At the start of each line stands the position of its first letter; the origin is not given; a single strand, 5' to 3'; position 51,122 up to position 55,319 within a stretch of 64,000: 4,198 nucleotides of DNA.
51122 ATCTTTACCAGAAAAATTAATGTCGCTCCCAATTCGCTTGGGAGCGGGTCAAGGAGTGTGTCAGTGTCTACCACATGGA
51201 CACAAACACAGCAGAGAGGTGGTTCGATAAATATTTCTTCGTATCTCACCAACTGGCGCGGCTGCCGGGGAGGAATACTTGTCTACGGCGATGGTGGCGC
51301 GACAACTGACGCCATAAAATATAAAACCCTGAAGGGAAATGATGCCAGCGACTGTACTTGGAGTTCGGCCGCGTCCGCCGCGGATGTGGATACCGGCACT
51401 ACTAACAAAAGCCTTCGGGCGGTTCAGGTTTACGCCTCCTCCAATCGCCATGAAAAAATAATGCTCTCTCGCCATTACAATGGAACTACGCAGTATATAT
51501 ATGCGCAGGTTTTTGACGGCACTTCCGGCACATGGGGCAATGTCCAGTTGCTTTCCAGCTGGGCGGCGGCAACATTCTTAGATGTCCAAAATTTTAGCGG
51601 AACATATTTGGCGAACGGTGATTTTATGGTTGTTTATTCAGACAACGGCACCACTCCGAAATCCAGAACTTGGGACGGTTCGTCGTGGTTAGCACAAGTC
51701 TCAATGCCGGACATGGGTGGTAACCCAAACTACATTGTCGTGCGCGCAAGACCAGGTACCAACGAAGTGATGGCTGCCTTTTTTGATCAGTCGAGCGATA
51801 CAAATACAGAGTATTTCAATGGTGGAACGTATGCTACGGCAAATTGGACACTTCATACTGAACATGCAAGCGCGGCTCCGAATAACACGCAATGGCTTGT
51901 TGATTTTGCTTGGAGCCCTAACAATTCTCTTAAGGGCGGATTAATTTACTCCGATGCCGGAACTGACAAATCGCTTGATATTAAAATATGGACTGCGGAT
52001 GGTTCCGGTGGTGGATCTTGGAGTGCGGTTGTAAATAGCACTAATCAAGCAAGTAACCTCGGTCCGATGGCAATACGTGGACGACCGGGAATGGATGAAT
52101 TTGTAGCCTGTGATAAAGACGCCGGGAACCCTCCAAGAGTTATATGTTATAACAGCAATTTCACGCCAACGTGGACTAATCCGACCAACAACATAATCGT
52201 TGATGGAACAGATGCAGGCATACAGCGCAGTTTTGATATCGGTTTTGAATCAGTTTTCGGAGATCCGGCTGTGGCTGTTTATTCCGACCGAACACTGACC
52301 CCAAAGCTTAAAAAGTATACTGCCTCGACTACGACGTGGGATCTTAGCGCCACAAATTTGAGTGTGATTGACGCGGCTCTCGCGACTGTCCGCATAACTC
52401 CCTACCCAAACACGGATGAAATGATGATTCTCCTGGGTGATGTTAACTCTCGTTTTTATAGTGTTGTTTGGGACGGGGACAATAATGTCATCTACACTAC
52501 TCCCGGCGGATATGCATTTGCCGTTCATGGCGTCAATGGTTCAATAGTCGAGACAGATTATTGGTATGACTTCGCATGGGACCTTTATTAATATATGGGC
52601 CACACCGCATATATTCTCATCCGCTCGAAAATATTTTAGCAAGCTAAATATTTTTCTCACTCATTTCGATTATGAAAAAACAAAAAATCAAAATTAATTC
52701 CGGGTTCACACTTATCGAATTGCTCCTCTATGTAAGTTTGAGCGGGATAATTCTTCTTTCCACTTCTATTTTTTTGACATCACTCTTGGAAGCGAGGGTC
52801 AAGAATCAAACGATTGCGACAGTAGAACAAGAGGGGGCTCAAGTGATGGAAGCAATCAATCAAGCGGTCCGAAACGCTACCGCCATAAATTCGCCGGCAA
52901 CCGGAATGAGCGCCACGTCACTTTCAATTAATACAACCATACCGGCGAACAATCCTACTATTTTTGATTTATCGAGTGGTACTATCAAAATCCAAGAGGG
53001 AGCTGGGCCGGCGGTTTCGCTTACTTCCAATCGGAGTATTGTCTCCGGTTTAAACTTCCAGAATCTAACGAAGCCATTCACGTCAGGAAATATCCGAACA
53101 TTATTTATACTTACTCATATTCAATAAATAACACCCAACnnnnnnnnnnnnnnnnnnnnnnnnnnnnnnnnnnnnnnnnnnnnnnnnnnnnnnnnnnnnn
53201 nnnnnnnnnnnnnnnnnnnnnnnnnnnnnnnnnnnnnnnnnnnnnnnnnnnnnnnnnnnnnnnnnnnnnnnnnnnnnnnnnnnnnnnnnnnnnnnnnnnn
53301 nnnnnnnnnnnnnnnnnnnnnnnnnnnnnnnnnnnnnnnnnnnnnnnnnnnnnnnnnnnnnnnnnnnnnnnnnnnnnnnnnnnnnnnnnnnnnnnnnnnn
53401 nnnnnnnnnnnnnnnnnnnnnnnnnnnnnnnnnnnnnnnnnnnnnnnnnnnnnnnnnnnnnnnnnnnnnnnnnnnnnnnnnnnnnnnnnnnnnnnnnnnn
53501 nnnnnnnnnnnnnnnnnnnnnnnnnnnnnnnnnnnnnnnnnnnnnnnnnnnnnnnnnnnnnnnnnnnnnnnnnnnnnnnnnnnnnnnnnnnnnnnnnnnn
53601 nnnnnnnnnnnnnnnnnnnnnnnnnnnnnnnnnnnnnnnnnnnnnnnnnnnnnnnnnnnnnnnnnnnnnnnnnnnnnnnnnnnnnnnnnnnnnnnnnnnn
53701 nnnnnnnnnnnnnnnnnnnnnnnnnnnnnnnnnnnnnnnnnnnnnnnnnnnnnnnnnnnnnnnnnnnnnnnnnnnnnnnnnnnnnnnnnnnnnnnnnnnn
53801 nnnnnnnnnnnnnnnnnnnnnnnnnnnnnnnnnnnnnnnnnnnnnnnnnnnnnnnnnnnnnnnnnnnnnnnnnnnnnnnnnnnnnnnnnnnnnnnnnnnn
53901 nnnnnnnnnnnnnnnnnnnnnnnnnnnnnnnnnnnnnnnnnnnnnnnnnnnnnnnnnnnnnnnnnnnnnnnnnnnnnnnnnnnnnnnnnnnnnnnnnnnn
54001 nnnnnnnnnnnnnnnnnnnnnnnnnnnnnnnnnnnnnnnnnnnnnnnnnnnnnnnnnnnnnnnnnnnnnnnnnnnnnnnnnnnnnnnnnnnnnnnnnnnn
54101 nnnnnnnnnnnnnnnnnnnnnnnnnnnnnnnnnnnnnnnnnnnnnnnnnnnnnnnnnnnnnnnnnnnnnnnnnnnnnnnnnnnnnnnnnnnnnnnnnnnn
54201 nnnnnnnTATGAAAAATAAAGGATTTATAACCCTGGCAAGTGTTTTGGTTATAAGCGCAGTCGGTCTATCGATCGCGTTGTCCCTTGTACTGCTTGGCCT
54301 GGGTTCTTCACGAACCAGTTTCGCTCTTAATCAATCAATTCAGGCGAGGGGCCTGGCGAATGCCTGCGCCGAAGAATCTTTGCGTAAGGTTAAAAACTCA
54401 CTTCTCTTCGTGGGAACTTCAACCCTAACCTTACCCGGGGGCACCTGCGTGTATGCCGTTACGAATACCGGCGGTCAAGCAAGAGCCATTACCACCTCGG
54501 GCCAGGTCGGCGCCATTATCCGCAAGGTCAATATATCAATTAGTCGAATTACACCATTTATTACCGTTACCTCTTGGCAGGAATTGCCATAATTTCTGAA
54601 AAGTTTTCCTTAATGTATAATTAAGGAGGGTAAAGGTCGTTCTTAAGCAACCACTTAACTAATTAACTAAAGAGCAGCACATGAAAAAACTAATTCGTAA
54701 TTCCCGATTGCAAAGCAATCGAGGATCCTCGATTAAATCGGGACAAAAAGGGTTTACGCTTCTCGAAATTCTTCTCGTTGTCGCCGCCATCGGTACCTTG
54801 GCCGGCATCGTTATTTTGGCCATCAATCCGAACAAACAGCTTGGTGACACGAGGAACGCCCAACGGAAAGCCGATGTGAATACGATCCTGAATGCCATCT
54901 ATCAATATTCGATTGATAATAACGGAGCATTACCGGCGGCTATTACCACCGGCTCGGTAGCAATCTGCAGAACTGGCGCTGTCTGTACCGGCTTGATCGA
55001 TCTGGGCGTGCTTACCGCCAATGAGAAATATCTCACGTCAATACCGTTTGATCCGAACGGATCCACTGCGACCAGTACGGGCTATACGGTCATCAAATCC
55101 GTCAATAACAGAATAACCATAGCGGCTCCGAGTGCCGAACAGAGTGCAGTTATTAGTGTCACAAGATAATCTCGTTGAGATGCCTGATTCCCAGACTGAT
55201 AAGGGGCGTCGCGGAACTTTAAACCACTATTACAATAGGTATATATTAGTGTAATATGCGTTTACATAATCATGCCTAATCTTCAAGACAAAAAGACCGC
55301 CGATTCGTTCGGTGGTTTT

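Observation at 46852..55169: Type IV pilus locus with five prepilin-like genes, including a 586-aa giant pilin; no prepilin peptidase or PilMNOPQ in the window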

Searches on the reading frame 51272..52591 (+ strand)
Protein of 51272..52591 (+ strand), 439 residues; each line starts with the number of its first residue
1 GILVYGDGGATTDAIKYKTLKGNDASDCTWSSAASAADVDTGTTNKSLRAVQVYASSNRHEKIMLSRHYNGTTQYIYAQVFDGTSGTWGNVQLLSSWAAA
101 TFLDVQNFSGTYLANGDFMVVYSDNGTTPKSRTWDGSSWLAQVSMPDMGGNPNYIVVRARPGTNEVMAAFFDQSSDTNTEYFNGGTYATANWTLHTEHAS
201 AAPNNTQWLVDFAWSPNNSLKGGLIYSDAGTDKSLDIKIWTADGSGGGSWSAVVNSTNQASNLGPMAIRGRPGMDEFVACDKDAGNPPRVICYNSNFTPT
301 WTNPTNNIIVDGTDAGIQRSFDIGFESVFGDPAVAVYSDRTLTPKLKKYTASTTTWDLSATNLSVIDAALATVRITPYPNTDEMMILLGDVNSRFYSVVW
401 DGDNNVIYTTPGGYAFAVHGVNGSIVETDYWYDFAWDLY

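Call 46: search_protein_representatives(protein=window:51272-52591:+)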
Query: 439 residues. Proteins with E-value up to 0.001 (for the whole library): 405; up to 1e-10: 209; up to 1e-30: 89. The best 150 are listed.
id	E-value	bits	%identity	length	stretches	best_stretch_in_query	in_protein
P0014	1.9e-162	557.7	61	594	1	1-438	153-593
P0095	1.2e-145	502.4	54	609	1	1-439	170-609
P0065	1.8e-138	478.8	47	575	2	1-438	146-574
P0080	1.8e-137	475.4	52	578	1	1-437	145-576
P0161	3.5e-137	474.5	57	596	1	1-438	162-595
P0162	1.4e-130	452.7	51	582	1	1-438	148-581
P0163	3.6e-130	451.3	54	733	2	1-410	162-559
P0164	1.5e-129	449.3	52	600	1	1-437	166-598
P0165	1.3e-127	442.9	49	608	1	1-438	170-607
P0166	1.8e-125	435.9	52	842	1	1-437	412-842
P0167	2.1e-124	432.3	49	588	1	1-438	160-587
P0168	2.8e-122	425.4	52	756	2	1-409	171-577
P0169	5.5e-122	424.4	48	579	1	1-437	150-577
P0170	1.4e-121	423.0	52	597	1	1-437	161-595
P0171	2.3e-120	419.1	50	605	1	1-439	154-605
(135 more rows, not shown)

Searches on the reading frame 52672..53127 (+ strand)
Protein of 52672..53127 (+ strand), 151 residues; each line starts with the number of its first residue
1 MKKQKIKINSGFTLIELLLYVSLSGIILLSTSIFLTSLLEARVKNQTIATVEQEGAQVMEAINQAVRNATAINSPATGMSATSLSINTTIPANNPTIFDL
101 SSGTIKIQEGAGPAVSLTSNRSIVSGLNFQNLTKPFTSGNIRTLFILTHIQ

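Call 3: search_protein_families(library=pfam, proteins=[window:52672-53127:+], max_evalue=0.1)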
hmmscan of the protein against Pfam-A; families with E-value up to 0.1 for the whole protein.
window:52672-53127:+ (151 aa): 1 family
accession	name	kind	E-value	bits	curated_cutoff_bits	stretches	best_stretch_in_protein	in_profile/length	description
PF07963.17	N_methyl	-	6.7e-05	22.7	21.2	1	9-30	4-25/27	Prokaryotic N-terminal methylation motif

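Call 4: search_protein_families(library=ncbifam, proteins=[window:52672-53127:+], max_evalue=0.1)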
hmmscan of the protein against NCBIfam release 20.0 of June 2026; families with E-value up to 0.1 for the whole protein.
window:52672-53127:+ (151 aa): 8 families
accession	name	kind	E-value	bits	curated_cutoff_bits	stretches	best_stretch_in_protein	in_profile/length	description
NF007848.0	PRK10557.1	equivalog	1e-06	28.2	120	1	7-74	8-75/192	prepilin peptidase-dependent protein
NF038304.1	EPS_HpsC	equivalog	1.9e-05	24.4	200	1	3-92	14-98/318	hormogonium polysaccharide secretion pseudopilin HpsC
TIGR02599.1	TIGR02599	subfamily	0.0002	20.7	256.5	1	11-84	1-74/361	Verru_Chthon cassette protein C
NF011833.0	PRK15305.1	equivalog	0.0061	15.5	329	1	23-133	7-117/353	fimbrial protein StkG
TIGR02532.1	IV_pilin_GFxxxE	domain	0.0068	16.2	16.3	1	10-29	2-21/24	prepilin-type N-terminal cleavage/methylation domain-containing protein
NF040982.1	ComGD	equivalog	0.01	16.3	70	1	10-53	2-45/139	competence type IV pilus minor pilin ComGD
NF041002.1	pilin_ComGF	equivalog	0.02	15.1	80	1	10-71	2-61/139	competence type IV pilus minor pilin ComGF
NF041775.1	typeIV_PilA_Myxo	equivalog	0.076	13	400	0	9-28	10-29/214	type IV pilin protein PilA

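Call 68: search_solved_structures(query=A4, max_evalue=10)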
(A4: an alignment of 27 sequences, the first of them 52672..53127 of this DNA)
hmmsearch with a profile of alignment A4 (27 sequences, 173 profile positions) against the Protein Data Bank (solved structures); distinct sequences matched with E-value up to 10: 19.
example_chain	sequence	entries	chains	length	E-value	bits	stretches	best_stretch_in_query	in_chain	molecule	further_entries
9egp_A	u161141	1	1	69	1.7e-05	27.8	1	1-49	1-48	Geopilin domain 1 protein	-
7tgg_A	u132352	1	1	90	6.5e-05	26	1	1-39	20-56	Geopilin domain 1 protein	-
9laa_A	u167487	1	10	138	0.00087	22.3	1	3-30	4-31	Type IV pilin protein PilA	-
9lab_B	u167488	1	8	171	0.014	18.3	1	7-33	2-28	MSHA major pilin subunit MshA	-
6xxe_A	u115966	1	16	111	0.021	17.8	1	12-118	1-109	Uncharacterized protein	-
8qqj_J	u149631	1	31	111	0.022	17.7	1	12-118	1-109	Type IV narrow pilus major component PilA5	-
2m7g_A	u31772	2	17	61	0.078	16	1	12-42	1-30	Geopilin domain 1 protein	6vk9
3hbc_A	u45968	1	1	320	0.092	15.7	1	50-122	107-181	Choloylglycine hydrolase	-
6ufy_A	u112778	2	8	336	0.098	15.6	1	50-122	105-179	Choloylglycine hydrolase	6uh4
8tj2_C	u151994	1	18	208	0.099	15.6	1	12-57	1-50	Type IV major pilin protein PilA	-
8pfb_G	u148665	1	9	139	0.13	15.3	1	12-58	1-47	Type IV pilin PilE1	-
8uhf_A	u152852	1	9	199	0.55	13.2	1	13-63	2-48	Toxin co-regulated pilin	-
6xxd_A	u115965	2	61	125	0.57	13.1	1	12-52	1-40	PilA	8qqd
8tob_GA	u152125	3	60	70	0.78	12.7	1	13-55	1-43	Fimbrial protein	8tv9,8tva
1oqw_A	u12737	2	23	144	0.89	12.5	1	12-51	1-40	Fimbrial protein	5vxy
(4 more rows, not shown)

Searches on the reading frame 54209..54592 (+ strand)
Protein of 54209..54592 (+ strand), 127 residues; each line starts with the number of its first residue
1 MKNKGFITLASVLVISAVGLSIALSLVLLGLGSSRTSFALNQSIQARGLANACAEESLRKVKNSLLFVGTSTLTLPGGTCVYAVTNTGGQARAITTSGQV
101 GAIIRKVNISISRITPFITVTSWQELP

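Call 3: search_protein_families(library=pfam, proteins=[window:54209-54592:+], max_evalue=0.1)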
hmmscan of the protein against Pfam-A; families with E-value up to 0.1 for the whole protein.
window:54209-54592:+ (127 aa): 0 families

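Call 4: search_protein_families(library=ncbifam, proteins=[window:54209-54592:+], max_evalue=0.1)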
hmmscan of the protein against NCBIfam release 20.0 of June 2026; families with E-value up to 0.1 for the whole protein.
window:54209-54592:+ (127 aa): 0 families

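Call 59: search_protein_families(library=pfam, proteins=[window:54209-54592:+], max_evalue=1)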
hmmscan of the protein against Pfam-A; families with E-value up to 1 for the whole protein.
window:54209-54592:+ (127 aa): 0 families

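Call 67: search_solved_structures(query=A3, max_evalue=10)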
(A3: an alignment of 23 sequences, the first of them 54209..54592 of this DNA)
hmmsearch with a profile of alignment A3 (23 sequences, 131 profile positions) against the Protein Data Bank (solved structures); distinct sequences matched with E-value up to 10: 5.
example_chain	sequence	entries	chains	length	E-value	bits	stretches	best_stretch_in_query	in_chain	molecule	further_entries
5m72_A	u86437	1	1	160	0.2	14.9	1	56-111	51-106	Signal recognition particle subunit SRP72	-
5wrv_B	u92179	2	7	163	0.2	14.8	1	56-111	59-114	Signal recognition particle subunit SRP72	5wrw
4dne_A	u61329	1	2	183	1.2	12.4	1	21-56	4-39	Streptavidin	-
5n7x_A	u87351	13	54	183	1.3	12.3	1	21-56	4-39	Streptavidin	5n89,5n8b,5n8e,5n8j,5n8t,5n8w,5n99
9laa_A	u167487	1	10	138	2.4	11.4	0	3-113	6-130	Type IV pilin protein PilA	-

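Call 70: search_protein_families(library=pfam, alignment_id=A3, max_evalue=0.1)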
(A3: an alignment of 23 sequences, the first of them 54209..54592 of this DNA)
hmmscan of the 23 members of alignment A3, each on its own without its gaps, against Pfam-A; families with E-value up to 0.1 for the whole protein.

A. member 1, window:54209-54592:+ (127 aa): 0 families

B. families by the number of members that match (of 23 scanned): 11 families
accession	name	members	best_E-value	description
PF14341.11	PilX_N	2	0.009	PilX N-terminal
PF20240.3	DUF6597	2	0.012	Domain of unknown function (DUF6597)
PF16481.10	DUF5058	1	0.0031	Domain of unknown function (DUF5058)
PF14173.11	ComGG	1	0.0036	ComG operon protein 7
PF14329.11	DUF4386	1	0.0054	Domain of unknown function (DUF4386)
PF22036.2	MoaF_like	1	0.028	MoaF-like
PF20098.4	DUF6488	1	0.035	Family of unknown function (DUF6488)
PF22562.2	UBA_7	1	0.049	UBA-like domain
PF14856.11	Hce2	1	0.065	Pathogen effector; putative necrosis-inducing factor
PF05055.17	DUF677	1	0.068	Protein of unknown function (DUF677)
PF12092.13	DUF3568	1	0.088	Protein of unknown function (DUF3568)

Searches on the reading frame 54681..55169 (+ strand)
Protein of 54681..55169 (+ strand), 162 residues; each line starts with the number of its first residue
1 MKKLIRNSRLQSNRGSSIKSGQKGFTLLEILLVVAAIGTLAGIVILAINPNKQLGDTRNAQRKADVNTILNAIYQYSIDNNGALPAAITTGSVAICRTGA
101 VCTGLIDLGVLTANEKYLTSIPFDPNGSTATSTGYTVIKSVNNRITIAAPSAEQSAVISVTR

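Call 3: search_protein_families(library=pfam, proteins=[window:54681-55169:+], max_evalue=0.1)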
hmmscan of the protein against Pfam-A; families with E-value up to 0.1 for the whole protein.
window:54681-55169:+ (162 aa): 1 family
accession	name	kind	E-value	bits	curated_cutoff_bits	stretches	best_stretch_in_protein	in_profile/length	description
PF07963.17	N_methyl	-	3.9e-05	23.5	21.2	1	20-44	2-26/27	Prokaryotic N-terminal methylation motif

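Call 4: search_protein_families(library=ncbifam, proteins=[window:54681-55169:+], max_evalue=0.1)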
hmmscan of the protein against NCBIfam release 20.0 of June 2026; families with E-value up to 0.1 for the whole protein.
window:54681-55169:+ (162 aa): 9 families
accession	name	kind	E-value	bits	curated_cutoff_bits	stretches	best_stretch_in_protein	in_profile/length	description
TIGR01710.1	typeII_sec_gspG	equivalog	1.8e-08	34.5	88.85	1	23-87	1-62/134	type II secretion system major pseudopilin GspG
TIGR01708.2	typeII_sec_gspH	equivalog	4.5e-07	30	80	1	22-77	1-54/169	type II secretion system minor pseudopilin GspH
TIGR02532.1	IV_pilin_GFxxxE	domain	6e-06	25.9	16.3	1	22-45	1-24/24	prepilin-type N-terminal cleavage/methylation domain-containing protein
NF041775.1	typeIV_PilA_Myxo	equivalog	0.00013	22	400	1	16-74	4-56/214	type IV pilin protein PilA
NF040999.1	pilin_ComGC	equivalog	0.00049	20.3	75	1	22-82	1-59/84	competence type IV pilus major pilin ComGC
NF040982.1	ComGD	equivalog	0.00086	19.7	70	1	22-146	1-126/139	competence type IV pilus minor pilin ComGD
NF007862.0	PRK10574.1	equivalog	0.0017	18.5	138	1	21-77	3-50/145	prepilin peptidase-dependent pilin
NF041013.1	T4P_ComGE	equivalog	0.0037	17.3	49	1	22-81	3-61/83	competence type IV pilus minor pilin ComGE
TIGR02596.1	TIGR02596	subfamily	0.049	13.7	70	0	25-49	1-25/196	Verru_Chthon cassette protein D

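Call 55: search_solved_structures(query=window:54681-55169:+, max_evalue=1)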
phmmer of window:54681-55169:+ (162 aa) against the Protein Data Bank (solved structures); distinct sequences matched with E-value up to 1: 9.
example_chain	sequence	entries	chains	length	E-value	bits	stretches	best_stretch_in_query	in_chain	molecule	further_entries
9egp_A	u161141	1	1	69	0.00057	23.1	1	21-66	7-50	Geopilin domain 1 protein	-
9iuf_A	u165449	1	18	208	0.0006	23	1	26-140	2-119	CFA/III pilin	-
7tgg_A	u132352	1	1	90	0.0015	21.7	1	21-68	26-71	Geopilin domain 1 protein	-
5wda_A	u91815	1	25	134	0.0027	20.9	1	25-81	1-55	General secretion pathway protein G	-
2m7g_A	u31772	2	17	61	0.15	15.3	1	25-73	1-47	Geopilin domain 1 protein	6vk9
2qc5_A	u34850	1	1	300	0.15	15.2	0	70-92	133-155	Streptogramin B lactonase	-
9laa_A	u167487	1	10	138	0.17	15.1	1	21-47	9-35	Type IV pilin protein PilA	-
1oqw_A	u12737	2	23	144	0.21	14.8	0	25-68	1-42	Fimbrial protein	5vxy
6xxd_A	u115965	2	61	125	0.35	14.1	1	25-94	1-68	PilA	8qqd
